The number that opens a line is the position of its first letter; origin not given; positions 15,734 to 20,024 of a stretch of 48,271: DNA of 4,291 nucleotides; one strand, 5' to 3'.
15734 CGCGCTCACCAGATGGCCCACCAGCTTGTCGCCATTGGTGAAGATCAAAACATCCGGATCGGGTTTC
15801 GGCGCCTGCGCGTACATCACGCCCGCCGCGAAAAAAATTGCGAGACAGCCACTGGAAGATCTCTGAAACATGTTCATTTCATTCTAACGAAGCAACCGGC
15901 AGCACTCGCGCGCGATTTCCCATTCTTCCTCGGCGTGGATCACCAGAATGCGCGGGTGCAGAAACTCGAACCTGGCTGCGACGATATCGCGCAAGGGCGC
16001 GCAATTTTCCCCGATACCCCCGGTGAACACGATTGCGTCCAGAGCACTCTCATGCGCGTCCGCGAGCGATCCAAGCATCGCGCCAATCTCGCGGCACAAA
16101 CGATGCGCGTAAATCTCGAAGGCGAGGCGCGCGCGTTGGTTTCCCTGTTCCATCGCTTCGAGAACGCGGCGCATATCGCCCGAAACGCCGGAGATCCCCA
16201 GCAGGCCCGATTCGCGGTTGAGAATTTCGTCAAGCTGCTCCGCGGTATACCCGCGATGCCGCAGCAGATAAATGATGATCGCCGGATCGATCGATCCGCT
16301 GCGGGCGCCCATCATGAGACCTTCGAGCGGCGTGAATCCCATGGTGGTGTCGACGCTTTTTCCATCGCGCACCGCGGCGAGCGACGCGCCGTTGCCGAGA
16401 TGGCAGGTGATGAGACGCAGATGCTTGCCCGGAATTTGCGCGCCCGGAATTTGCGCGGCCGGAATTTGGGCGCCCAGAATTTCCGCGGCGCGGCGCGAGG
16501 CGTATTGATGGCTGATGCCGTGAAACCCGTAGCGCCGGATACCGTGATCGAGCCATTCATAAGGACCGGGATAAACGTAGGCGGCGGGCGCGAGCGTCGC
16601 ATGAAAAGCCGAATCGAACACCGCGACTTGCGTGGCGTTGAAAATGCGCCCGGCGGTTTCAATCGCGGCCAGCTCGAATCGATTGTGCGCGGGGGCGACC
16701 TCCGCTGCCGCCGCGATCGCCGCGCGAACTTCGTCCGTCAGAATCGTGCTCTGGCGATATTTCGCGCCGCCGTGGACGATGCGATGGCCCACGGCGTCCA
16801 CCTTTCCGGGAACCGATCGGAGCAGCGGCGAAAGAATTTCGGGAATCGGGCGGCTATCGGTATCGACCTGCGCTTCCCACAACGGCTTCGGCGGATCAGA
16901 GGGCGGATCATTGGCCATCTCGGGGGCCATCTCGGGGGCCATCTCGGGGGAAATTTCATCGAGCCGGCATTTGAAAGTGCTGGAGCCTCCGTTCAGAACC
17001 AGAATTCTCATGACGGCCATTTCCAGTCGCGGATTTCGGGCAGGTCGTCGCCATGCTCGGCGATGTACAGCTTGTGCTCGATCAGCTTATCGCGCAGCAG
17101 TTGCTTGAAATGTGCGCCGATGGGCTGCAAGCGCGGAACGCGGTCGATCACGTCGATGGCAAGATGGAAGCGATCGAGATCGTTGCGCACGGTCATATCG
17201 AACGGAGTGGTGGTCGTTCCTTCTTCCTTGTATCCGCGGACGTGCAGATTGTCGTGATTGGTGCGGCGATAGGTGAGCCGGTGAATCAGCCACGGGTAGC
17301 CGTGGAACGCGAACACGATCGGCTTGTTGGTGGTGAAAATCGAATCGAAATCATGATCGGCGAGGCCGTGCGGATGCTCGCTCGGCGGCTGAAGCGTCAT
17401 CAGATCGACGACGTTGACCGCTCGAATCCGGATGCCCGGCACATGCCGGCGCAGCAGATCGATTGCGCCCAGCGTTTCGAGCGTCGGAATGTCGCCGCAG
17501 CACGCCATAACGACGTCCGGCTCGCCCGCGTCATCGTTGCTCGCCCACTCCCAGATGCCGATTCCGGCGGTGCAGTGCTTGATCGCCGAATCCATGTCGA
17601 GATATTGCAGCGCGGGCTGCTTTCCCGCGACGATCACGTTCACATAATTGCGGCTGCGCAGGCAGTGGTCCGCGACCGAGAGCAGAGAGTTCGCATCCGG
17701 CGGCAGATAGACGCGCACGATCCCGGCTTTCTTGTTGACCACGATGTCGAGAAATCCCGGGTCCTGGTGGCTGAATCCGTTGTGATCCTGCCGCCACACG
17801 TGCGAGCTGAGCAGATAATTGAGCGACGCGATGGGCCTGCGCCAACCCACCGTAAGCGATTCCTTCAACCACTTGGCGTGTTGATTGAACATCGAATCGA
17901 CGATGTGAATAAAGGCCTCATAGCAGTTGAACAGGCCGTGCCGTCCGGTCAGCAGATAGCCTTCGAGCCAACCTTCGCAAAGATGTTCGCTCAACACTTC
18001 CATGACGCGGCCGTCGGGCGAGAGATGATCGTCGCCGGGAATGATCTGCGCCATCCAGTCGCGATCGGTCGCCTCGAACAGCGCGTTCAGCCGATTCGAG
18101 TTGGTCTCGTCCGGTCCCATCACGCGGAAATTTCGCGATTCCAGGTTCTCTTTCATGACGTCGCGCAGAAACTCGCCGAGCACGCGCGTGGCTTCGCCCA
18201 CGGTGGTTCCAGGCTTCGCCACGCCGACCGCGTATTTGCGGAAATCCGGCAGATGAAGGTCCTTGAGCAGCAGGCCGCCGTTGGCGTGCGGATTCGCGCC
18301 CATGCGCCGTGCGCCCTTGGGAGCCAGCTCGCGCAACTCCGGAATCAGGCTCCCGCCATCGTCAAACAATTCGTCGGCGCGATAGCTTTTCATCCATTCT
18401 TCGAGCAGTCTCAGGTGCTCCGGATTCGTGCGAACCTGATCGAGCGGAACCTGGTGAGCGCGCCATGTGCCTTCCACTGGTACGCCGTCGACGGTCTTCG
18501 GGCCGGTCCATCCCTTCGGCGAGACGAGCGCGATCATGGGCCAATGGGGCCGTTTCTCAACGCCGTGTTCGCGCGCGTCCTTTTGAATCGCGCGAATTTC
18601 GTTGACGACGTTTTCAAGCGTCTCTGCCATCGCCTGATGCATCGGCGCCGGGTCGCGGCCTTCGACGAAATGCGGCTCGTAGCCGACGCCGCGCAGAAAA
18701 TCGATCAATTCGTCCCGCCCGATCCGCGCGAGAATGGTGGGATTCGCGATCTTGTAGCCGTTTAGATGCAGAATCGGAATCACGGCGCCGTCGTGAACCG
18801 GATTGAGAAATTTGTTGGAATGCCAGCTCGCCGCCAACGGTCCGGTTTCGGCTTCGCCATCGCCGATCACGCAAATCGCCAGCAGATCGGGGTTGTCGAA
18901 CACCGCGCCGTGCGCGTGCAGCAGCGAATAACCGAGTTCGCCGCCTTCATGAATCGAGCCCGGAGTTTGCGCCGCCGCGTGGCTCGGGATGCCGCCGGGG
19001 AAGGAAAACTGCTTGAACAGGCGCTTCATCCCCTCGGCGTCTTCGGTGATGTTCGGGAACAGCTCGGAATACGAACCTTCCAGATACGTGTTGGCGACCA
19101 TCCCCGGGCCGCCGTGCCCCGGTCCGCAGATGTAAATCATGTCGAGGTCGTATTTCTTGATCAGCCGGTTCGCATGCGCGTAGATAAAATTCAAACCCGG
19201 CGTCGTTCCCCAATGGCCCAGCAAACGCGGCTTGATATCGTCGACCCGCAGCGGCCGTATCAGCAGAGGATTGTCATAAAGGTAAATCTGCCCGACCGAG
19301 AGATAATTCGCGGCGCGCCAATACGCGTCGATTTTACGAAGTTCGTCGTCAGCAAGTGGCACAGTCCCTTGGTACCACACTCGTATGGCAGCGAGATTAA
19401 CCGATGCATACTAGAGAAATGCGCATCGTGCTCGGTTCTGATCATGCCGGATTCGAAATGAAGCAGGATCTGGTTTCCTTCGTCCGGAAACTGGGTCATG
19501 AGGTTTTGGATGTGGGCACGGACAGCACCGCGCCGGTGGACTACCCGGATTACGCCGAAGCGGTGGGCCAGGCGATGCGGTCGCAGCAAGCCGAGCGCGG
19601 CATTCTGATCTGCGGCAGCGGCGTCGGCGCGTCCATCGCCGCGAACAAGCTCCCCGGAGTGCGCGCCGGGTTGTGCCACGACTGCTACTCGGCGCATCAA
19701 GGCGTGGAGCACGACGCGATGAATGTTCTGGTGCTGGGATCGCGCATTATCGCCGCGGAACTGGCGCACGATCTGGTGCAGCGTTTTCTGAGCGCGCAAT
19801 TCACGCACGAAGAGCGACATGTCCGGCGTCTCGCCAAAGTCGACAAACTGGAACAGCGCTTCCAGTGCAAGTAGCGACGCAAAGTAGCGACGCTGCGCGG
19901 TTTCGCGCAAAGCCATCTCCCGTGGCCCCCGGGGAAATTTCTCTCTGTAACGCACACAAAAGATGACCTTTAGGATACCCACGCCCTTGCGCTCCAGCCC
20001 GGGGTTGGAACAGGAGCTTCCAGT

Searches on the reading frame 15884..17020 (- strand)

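Call 22: search_protein_families(library=ncbifam, proteins=[window:15884-17020:-], max_evalue=0.00001)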
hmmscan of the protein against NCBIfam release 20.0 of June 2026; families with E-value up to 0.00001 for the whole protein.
window:15884-17020:- (378 aa): 8 families
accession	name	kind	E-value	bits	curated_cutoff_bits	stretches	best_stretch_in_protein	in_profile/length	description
TIGR00016.1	ackA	subfamily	1.1e-107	360.3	293.4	1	72-354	86-356/405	acetate/propionate family kinase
NF009045.0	PRK12379.1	equivalog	4.3e-88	295.8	580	1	70-354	76-345/402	propionate kinase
NF009063.0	PRK12397.1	equivalog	8.2e-86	288.2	659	1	73-355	83-350/404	acetate/propionate family kinase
NF009099.0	PRK12440.1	equivalog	2e-80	270.7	693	1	73-345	83-339/397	acetate/propionate family kinase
NF005520.0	PRK07157.1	equivalog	1e-75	255.3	561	1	73-354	83-348/400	acetate kinase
NF005462.0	PRK07058.1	equivalog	2e-65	221.4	486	1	72-354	84-346/396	acetate/propionate family kinase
NF002834.0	PRK03011.1-5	subfamily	4.4e-28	98.4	222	1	163-378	151-347/357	butyrate kinase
TIGR02707.1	butyr_kinase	equivalog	1.5e-19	70.3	289.1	1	200-373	173-339/351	butyrate kinase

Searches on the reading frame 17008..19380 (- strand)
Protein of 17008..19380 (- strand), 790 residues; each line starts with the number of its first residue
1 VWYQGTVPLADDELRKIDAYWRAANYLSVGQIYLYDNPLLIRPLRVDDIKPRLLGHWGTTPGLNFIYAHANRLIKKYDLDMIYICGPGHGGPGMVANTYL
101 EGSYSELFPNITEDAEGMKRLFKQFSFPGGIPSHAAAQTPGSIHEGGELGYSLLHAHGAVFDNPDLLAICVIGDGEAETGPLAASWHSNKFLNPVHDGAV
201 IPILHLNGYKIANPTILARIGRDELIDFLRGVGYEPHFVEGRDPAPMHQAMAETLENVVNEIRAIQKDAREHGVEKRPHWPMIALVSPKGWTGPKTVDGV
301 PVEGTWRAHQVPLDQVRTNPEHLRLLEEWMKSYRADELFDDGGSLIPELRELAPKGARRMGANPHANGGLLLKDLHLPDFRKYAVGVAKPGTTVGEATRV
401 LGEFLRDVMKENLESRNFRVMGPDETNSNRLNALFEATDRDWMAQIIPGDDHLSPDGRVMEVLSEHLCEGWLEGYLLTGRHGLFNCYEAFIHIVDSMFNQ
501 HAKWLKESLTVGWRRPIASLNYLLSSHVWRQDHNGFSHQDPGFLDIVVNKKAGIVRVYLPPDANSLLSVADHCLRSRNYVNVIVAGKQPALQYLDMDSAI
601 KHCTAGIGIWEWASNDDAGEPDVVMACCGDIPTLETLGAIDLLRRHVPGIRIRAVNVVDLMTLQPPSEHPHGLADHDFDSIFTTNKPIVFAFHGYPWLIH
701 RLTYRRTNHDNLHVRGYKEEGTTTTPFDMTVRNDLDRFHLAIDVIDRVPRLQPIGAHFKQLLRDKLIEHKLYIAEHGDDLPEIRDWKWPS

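Call 22: search_protein_families(library=ncbifam, proteins=[window:17008-19380:-], max_evalue=0.00001)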
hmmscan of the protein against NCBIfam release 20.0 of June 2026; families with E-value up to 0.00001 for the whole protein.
window:17008-19380:- (790 aa): 6 families
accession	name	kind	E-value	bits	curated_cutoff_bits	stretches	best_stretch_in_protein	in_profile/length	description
NF003619.0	PRK05261.1-4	subfamily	0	1475.9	962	1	7-789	12-795/799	phosphoketolase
NF003621.0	PRK05261.1-6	subfamily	0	1460.1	1295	1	7-789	8-792/801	phosphoketolase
NF003617.0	PRK05261.1-2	subfamily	0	1356.2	1143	1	7-789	13-796/797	phosphoketolase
NF003618.0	PRK05261.1-3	subfamily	0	1082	1199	1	12-788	9-785/789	phosphoketolase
NF003620.0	PRK05261.1-5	equivalog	6.8e-285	947.3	1518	1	2-789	10-804/825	phosphoketolase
NF003616.0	PRK05261.1-1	subfamily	7.4e-238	791.7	777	1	12-788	5-786/788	phosphoketolase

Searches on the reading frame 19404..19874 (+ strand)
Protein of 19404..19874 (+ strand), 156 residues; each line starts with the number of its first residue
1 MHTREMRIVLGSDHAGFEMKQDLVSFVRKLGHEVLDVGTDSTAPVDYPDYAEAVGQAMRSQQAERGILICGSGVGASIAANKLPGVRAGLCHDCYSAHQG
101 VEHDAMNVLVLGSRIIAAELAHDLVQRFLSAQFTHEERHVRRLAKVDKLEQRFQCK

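Call 22: search_protein_families(library=ncbifam, proteins=[window:19404-19874:+], max_evalue=0.00001)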
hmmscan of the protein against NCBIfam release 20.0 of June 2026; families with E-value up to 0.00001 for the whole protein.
window:19404-19874:+ (156 aa): 12 families
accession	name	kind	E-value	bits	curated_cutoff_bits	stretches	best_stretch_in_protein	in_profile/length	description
NF004051.0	PRK05571.1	subfamily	1.9e-56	190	135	1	6-151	2-147/149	ribose-5-phosphate isomerase B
TIGR00689.1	rpiB_lacA_lacB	subfamily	2.6e-48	163.6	88.3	1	8-151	1-144/145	RpiB/LacA/LacB family sugar-phosphate isomerase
TIGR01120.1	rpiB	equivalog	8.9e-46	155.4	138.65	1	7-149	1-142/143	ribose 5-phosphate isomerase B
TIGR02133.1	RPI_actino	equivalog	3.4e-41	140.6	168.2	1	6-150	1-146/148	ribose-5-phosphate isomerase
NF006381.0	PRK08622.1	equivalog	3.4e-34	118.1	234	1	6-152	1-147/171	galactose-6-phosphate isomerase subunit LacB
NF051858.1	EryPhIsonDerIRhiz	equivalog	5.1e-33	114.3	240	1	6-152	1-149/150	D-erythrulose-4-phosphate isomerase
TIGR01119.1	lacB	equivalog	1.2e-31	109.7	312.55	1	6-151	1-146/171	galactose-6-phosphate isomerase subunit LacB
NF009258.0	PRK12615.1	equivalog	1.4e-25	90.2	325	1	6-152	1-147/171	galactose-6-phosphate isomerase subunit LacB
NF006380.0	PRK08621.1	equivalog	3.5e-23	82.5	164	1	6-148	1-140/142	galactose-6-phosphate isomerase subunit LacA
NF009257.0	PRK12613.1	equivalog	2.5e-17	63.3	243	1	6-148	1-139/141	galactose-6-phosphate isomerase subunit LacA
TIGR01118.1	lacA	equivalog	3.4e-17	62.9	181.1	1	6-144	1-136/141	galactose-6-phosphate isomerase subunit LacA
NF006753.0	PRK09273.1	equivalog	4.3e-06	26.2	137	1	21-98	20-99/211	hypothetical protein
